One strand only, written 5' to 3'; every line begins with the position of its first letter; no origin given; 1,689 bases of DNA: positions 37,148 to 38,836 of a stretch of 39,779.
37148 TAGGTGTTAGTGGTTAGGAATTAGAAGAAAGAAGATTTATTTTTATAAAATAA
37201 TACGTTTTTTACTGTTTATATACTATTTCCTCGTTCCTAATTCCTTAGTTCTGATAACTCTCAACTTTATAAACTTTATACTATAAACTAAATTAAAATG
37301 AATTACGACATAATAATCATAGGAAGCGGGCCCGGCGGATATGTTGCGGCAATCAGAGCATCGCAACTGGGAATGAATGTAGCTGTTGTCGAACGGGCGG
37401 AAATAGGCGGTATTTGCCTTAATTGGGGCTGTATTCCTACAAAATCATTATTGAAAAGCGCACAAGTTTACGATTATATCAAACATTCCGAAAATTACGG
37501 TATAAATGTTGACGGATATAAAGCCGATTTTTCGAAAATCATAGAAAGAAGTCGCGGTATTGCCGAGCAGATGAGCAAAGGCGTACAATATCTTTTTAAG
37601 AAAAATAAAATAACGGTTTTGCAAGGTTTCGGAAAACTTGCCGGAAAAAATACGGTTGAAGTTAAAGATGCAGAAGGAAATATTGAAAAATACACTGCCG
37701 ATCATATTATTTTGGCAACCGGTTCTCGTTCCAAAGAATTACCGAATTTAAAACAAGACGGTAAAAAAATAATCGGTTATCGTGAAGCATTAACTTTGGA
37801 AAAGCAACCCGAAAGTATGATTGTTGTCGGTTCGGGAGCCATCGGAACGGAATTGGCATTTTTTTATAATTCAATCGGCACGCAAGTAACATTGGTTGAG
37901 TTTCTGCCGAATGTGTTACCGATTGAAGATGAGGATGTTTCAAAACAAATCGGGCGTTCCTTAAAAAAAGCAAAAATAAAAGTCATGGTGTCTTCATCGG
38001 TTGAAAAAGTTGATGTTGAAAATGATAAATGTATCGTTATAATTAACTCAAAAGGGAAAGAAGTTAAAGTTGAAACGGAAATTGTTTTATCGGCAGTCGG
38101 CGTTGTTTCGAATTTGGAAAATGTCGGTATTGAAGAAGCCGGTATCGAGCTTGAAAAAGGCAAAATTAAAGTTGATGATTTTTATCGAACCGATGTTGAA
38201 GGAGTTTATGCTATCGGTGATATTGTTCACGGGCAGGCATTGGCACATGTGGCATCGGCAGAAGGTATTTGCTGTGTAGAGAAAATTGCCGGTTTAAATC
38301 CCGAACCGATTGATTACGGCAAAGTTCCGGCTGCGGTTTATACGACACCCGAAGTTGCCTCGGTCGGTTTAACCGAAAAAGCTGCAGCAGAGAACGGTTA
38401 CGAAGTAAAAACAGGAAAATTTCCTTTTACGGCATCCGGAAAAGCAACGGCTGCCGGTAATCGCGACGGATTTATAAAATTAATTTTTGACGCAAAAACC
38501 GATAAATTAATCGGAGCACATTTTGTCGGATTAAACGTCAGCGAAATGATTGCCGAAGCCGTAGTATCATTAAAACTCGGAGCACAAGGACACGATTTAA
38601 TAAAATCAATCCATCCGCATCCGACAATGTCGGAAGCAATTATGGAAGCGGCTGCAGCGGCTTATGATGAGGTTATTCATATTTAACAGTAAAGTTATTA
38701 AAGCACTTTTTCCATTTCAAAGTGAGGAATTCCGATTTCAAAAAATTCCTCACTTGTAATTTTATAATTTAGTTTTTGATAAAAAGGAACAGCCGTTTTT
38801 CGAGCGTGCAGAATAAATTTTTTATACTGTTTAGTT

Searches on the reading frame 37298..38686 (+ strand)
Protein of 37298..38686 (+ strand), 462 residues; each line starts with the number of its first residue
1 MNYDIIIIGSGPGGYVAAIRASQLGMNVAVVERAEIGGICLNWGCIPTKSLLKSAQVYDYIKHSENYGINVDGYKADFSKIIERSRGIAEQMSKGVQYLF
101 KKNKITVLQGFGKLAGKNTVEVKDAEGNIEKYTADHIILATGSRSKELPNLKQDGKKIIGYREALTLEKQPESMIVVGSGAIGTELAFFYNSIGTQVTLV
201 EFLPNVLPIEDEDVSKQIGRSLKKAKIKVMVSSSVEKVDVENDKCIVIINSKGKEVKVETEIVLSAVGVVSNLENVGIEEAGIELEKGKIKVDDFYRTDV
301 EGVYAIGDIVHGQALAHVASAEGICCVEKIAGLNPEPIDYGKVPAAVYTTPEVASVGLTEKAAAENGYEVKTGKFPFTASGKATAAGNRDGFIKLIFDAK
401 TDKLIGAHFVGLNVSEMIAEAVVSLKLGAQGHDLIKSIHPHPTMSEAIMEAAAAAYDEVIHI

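Call 31: search_protein_families(library=pfam, proteins=[window:37298-38686:+])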
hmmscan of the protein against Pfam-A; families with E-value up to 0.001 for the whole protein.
window:37298-38686:+ (462 aa): 12 families
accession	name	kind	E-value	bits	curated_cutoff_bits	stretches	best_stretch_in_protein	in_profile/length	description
PF07992.20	Pyr_redox_2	-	9.3e-68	229.2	26.1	1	3-323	1-291/291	Pyridine nucleotide-disulphide oxidoreductase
PF02852.28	Pyr_redox_dim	-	1.2e-38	132.2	25.3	1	343-452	1-110/110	Pyridine nucleotide-disulphide oxidoreductase, dimerisation domain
PF00070.33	Pyr_redox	-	2e-20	73.5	22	1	174-244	2-72/82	Pyridine nucleotide-disulphide oxidoreductase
PF13738.12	Pyr_redox_3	-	1.9e-14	54.1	30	2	129-307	120-305/305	Pyridine nucleotide-disulphide oxidoreductase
PF00890.30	FAD_binding_2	-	4.9e-07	29.7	20.4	1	4-36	1-33/414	FAD binding domain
PF01134.28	GIDA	-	2.6e-06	27.2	22.1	1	4-145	1-152/391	Glucose inhibited division protein A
PF03486.20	HI0933_like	-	3.3e-06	27.2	50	0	4-35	2-33/244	HI0933-like protein Rossmann domain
PF13450.12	NAD_binding_8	-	4.2e-06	27.4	21.9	1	7-40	1-35/68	NAD(P)-binding Rossmann-like domain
PF12831.13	FAD_oxidored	-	9.9e-06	25.5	27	1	4-40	1-38/416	FAD dependent oxidoreductase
PF13434.12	Lys_Orn_oxgnase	-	2.4e-05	24.1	21.3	1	89-212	105-231/339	L-lysine 6-monooxygenase/L-ornithine 5-monooxygenase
PF01494.25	FAD_binding_3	-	0.00011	22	22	0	3-34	2-33/349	FAD binding domain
PF01266.30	DAO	-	0.0005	20.1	27.9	0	4-37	1-35/353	FAD dependent oxidoreductase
